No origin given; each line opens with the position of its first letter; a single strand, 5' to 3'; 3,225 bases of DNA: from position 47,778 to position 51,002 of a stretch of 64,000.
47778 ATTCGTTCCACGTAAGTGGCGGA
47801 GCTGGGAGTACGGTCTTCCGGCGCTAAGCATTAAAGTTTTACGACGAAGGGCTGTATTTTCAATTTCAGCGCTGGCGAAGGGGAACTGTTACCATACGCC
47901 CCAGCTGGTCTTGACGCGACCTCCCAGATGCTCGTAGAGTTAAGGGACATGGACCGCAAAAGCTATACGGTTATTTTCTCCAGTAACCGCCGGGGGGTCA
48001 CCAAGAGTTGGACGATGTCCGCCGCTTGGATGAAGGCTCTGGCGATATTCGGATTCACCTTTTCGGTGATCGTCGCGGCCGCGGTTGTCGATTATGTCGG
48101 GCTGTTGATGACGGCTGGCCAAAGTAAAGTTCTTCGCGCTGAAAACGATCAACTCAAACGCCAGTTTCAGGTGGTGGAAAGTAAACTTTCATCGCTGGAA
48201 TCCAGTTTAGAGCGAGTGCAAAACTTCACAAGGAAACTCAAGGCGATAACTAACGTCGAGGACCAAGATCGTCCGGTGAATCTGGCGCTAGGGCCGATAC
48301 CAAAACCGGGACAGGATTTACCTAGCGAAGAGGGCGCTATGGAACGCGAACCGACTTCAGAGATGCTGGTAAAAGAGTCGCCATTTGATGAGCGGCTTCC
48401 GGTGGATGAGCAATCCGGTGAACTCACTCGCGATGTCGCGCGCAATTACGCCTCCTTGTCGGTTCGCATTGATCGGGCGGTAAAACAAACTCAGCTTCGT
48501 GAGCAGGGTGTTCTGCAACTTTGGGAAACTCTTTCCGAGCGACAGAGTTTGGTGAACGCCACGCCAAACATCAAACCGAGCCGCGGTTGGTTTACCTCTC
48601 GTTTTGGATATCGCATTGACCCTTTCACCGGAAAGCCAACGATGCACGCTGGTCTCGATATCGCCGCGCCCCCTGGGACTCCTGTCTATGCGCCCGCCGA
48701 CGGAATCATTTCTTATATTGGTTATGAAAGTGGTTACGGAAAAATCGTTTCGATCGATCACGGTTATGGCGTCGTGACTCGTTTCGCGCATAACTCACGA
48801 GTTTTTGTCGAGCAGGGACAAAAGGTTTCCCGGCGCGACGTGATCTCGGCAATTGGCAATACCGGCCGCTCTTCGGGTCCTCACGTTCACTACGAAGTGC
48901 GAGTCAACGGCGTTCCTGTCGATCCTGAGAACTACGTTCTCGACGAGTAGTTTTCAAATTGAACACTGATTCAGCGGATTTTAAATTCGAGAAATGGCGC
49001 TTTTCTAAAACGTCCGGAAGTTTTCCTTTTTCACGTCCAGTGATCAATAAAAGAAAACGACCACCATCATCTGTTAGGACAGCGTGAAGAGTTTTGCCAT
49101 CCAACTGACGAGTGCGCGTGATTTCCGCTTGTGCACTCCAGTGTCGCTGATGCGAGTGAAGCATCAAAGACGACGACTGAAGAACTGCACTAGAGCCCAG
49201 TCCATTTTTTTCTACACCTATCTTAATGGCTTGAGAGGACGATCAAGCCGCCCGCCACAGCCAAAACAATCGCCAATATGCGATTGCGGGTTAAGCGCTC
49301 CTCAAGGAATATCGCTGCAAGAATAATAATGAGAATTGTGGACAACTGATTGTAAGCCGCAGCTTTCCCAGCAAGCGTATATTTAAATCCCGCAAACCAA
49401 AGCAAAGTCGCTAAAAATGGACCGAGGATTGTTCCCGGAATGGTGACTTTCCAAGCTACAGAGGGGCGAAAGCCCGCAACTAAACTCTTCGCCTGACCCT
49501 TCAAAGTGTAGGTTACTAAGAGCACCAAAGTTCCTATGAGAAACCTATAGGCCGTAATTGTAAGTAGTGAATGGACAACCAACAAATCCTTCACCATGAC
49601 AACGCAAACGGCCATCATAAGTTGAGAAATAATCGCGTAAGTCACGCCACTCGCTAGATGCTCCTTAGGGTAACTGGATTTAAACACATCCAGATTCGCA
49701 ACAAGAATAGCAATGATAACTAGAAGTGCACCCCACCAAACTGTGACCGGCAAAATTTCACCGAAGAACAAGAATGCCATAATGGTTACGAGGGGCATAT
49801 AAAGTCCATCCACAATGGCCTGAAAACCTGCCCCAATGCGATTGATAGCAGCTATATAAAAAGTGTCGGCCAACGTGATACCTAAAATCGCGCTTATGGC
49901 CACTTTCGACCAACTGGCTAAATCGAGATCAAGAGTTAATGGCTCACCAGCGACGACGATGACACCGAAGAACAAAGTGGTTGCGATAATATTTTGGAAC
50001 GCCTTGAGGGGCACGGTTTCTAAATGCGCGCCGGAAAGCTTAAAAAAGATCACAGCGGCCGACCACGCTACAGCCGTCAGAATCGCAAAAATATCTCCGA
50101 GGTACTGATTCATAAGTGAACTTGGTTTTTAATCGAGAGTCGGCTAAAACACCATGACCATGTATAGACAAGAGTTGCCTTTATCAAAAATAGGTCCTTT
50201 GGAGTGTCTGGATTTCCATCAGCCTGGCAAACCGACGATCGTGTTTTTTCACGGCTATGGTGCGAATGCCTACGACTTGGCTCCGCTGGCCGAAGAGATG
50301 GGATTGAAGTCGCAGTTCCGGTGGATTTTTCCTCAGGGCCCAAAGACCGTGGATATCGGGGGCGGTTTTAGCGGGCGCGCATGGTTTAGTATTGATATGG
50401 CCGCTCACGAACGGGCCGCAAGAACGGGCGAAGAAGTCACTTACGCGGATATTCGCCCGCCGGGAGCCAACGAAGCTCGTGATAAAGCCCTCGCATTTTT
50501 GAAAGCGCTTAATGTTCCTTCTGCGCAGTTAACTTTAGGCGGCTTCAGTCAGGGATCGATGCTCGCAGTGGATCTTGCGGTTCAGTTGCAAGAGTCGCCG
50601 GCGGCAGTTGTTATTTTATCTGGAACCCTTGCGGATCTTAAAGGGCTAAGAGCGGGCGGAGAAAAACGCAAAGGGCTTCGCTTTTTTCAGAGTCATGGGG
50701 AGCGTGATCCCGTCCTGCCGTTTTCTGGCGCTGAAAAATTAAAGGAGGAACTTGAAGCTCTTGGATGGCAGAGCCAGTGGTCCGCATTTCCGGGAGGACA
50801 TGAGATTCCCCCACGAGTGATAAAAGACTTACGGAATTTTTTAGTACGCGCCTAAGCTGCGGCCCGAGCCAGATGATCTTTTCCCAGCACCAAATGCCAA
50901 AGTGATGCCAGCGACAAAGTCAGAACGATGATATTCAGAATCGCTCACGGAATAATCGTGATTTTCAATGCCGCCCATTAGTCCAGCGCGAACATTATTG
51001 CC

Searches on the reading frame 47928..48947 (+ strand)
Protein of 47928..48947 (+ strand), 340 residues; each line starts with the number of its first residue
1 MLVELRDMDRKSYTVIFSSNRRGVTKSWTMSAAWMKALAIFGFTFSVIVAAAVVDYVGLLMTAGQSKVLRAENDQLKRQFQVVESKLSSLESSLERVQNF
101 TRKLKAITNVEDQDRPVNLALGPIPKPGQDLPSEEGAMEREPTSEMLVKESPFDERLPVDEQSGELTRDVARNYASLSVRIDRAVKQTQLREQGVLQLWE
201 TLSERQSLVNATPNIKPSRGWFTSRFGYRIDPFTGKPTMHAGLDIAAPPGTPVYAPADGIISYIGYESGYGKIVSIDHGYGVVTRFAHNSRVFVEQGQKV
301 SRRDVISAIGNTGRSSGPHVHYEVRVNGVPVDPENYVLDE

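Call 25: search_protein_families(library=pfam, proteins=[window:47928-48947:+], max_evalue=0.00001)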
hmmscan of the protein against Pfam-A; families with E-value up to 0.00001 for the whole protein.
window:47928-48947:+ (340 aa): 1 family
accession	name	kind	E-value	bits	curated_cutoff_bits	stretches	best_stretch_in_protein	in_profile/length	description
PF01551.29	Peptidase_M23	-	3.7e-34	117.2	28.7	1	239-333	2-96/96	Peptidase family M23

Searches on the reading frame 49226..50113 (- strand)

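Call 26: search_protein_families(library=pfam, proteins=[window:49226-50113:-], max_evalue=0.00001)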
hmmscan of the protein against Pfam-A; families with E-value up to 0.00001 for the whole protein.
window:49226-50113:- (296 aa): 1 family
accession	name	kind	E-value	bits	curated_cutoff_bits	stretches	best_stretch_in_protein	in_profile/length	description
PF00892.27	EamA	-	1.2e-32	113.4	28.2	2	155-293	2-134/135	EamA-like transporter family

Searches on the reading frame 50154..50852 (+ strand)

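Call 26: search_protein_families(library=pfam, proteins=[window:50154-50852:+], max_evalue=0.00001)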
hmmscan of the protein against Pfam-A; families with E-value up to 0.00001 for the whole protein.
window:50154-50852:+ (233 aa): 2 families
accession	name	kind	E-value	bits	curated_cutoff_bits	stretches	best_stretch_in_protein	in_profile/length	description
PF02230.22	Abhydrolase_2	-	7e-26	91.9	23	1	23-230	11-213/217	Phospholipase/Carboxylesterase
PF03959.19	FSH1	-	5.9e-06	26.5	21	0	28-219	6-202/211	Serine hydrolase (FSH1)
